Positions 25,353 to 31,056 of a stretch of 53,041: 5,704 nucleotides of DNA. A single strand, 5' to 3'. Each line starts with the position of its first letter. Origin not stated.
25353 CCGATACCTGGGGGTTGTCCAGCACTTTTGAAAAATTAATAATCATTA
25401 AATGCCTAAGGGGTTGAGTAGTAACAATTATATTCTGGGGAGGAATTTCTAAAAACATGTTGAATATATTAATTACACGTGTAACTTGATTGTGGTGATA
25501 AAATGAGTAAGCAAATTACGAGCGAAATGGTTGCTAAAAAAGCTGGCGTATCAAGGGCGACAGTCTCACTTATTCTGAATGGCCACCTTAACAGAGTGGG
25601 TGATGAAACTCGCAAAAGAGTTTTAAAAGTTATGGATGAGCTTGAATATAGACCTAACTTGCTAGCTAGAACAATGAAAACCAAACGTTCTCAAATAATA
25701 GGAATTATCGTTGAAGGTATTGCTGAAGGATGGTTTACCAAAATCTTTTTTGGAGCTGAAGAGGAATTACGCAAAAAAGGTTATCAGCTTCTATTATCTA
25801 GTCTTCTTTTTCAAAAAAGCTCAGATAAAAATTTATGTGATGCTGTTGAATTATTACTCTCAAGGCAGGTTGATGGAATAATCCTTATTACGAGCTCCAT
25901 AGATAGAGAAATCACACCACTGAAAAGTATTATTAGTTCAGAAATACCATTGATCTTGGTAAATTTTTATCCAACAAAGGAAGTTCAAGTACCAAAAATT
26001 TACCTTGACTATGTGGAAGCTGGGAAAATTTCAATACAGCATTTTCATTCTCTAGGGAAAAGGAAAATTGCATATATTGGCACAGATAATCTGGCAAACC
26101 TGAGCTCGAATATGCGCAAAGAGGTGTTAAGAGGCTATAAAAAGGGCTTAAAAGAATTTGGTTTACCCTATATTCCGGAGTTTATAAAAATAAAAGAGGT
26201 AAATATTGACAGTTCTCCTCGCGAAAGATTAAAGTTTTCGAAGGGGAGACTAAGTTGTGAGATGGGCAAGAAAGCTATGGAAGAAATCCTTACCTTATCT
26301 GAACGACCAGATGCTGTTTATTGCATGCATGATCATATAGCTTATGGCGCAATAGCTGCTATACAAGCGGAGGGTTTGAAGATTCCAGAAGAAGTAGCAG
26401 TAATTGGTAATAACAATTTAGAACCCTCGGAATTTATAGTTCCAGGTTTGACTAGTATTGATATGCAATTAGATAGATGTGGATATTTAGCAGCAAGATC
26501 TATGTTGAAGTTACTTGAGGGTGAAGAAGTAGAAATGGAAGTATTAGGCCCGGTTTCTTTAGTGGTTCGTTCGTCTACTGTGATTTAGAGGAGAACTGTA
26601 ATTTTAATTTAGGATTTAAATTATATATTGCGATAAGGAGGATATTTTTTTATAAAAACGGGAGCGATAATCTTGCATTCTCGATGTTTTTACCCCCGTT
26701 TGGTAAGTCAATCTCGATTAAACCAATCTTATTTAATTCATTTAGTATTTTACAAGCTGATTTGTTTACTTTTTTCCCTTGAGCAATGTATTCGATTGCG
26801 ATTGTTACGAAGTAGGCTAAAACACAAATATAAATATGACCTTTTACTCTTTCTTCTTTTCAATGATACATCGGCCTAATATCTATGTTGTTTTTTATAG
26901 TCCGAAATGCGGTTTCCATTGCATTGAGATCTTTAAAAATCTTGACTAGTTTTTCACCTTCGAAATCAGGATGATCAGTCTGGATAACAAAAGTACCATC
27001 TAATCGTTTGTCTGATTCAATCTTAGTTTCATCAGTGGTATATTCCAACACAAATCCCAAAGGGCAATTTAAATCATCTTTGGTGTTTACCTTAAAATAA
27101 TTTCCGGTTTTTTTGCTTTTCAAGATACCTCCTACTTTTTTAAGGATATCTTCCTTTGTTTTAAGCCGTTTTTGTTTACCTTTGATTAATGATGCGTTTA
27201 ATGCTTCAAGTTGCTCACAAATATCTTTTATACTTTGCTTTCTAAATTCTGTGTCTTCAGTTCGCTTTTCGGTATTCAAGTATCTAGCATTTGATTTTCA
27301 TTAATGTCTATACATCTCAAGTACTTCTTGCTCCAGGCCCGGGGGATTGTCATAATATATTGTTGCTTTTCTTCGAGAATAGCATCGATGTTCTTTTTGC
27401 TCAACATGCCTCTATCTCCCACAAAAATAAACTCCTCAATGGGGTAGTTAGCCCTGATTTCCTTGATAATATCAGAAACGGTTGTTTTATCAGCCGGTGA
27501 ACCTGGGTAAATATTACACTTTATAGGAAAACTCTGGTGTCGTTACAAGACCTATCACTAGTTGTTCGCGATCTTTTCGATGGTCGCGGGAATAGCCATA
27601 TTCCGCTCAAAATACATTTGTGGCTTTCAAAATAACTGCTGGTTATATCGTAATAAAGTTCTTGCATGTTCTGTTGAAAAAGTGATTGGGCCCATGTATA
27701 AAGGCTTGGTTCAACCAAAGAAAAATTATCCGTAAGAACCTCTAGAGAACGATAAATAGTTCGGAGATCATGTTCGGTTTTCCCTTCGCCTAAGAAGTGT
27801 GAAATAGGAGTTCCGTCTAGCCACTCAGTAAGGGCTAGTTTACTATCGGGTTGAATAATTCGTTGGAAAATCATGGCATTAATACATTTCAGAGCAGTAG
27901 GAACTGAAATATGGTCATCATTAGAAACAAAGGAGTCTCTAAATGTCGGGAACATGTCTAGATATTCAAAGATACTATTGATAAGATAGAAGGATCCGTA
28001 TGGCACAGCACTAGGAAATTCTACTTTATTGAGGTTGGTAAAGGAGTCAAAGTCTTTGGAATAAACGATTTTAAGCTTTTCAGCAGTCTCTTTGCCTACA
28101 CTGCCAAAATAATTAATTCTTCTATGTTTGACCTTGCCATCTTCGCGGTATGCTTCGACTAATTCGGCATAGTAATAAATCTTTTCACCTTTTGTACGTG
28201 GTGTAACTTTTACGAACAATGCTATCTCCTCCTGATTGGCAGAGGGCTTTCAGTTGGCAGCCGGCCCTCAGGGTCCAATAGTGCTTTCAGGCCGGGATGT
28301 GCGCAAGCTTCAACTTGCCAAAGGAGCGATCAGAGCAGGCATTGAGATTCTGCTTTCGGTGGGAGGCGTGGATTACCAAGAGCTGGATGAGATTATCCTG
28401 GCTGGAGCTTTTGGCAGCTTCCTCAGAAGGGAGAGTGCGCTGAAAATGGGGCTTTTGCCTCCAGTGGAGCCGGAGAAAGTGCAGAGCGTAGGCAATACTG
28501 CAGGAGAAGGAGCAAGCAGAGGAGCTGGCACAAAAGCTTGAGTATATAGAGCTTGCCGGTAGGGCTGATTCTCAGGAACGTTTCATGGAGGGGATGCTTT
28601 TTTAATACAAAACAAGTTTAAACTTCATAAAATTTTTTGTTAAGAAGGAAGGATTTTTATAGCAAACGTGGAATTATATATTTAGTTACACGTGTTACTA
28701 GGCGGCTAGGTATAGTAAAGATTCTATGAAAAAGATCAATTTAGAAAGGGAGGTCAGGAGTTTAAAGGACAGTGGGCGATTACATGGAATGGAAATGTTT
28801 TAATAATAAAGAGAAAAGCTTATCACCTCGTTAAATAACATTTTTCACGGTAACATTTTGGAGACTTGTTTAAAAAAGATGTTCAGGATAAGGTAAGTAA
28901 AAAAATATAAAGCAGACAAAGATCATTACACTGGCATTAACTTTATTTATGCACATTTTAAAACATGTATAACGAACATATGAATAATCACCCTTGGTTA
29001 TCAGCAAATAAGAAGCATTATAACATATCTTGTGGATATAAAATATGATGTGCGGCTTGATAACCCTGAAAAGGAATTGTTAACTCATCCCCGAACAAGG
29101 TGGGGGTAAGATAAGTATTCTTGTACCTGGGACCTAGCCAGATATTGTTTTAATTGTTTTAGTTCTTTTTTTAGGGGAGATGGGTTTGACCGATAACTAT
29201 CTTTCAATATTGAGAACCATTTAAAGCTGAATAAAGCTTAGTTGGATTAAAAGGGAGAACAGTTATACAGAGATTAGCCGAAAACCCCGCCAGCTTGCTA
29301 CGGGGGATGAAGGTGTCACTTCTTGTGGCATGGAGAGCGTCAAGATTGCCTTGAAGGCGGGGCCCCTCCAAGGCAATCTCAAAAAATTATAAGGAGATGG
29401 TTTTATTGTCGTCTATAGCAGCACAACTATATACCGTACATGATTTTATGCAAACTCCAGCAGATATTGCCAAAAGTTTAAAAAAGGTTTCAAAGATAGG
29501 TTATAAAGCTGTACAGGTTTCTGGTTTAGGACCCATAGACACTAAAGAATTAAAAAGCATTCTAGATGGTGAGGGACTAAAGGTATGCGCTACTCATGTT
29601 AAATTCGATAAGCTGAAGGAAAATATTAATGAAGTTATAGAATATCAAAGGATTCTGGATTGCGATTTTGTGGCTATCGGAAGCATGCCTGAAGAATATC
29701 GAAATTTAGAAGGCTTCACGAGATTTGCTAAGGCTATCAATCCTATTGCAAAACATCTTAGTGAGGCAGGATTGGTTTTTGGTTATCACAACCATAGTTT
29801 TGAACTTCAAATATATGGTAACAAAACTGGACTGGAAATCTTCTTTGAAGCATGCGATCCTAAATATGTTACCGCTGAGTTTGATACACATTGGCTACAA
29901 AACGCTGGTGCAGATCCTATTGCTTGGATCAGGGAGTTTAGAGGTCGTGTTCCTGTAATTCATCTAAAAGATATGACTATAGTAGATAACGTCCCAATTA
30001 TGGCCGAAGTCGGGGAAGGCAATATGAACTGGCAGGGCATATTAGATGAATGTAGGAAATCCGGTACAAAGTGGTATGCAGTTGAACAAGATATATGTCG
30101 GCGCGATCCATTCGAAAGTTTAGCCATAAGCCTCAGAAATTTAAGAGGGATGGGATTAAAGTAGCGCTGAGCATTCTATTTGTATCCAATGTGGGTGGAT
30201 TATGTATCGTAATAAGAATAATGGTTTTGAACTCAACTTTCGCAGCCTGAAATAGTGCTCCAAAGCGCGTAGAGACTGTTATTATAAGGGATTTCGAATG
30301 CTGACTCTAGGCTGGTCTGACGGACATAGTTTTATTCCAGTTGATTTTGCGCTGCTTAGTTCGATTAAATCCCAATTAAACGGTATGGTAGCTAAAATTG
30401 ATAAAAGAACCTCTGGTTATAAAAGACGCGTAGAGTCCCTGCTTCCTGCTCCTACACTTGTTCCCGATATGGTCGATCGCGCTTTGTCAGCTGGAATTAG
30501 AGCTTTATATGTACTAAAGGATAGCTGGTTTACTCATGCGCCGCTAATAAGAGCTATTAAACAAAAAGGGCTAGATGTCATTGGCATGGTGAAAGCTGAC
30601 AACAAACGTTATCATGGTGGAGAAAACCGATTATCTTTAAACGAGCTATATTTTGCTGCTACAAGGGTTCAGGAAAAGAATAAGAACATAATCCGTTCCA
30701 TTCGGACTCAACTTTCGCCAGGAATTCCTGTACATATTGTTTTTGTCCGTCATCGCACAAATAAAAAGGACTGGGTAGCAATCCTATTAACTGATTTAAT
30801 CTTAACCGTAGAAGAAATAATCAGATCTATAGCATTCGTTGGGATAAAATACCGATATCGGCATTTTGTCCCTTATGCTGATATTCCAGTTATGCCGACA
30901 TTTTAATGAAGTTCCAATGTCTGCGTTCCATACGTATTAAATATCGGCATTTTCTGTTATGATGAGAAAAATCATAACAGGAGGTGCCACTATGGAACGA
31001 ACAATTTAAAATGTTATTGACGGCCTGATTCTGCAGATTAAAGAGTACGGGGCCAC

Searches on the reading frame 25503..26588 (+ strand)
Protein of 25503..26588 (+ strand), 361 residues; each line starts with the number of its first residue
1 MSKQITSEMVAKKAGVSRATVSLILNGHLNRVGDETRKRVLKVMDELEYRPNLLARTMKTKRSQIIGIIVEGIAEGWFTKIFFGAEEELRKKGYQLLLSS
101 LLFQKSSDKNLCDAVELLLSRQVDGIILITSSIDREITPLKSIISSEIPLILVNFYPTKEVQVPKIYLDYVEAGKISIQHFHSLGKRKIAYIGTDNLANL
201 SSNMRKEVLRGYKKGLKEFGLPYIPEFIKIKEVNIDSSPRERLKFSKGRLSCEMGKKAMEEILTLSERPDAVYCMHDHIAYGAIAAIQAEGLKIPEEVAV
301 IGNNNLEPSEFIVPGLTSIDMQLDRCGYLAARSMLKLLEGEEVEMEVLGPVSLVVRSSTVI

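Call 40: search_protein_families(library=pfam, proteins=[window:25503-26588:+], max_evalue=0.001)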
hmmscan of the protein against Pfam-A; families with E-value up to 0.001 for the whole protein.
window:25503-26588:+ (361 aa): 4 families
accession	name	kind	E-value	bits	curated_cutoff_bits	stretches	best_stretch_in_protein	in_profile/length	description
PF13377.12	Peripla_BP_3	-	1e-27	97.7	26.5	1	178-359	1-167/167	Periplasmic binding protein-like domain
PF00532.27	Peripla_BP_1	-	2.9e-25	89.8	22.2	1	65-348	3-272/281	Periplasmic binding proteins and sugar binding domain of LacI family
PF00356.27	LacI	-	4.2e-16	58.9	27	1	10-52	5-46/46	Bacterial regulatory proteins, lacI family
PF13407.12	Peripla_BP_4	-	5.8e-14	52.7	35.1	1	66-342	1-258/258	Periplasmic binding protein domain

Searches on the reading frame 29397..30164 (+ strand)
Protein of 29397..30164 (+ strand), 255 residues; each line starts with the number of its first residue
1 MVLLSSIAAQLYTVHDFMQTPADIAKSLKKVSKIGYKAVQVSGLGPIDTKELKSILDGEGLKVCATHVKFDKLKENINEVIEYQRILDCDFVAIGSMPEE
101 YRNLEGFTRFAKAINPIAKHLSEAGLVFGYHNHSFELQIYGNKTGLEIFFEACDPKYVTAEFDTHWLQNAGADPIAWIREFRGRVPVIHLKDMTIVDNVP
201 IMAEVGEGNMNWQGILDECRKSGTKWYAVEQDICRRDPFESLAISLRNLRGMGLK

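Call 40: search_protein_families(library=pfam, proteins=[window:29397-30164:+], max_evalue=0.001)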
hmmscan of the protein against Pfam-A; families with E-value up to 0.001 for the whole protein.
window:29397-30164:+ (255 aa): 1 family
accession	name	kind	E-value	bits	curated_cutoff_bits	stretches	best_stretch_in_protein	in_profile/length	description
PF01261.30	AP_endonuc_2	-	1.3e-14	54.9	31.1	1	29-231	2-229/249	Xylose isomerase-like TIM barrel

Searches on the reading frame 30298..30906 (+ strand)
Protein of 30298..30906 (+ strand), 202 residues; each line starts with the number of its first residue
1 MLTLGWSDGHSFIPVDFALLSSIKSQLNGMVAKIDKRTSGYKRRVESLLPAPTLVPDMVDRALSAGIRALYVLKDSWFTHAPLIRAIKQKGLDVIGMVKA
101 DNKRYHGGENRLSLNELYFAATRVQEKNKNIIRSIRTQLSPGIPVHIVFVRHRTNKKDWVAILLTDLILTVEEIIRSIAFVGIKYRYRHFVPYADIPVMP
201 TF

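Call 40: search_protein_families(library=pfam, proteins=[window:30298-30906:+], max_evalue=0.001)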
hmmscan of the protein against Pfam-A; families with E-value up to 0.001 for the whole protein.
window:30298-30906:+ (202 aa): 1 family
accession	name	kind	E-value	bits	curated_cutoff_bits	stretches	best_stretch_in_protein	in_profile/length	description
PF13546.12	DDE_5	-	1.3e-08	35.1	27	1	2-110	115-220/272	DDE superfamily endonuclease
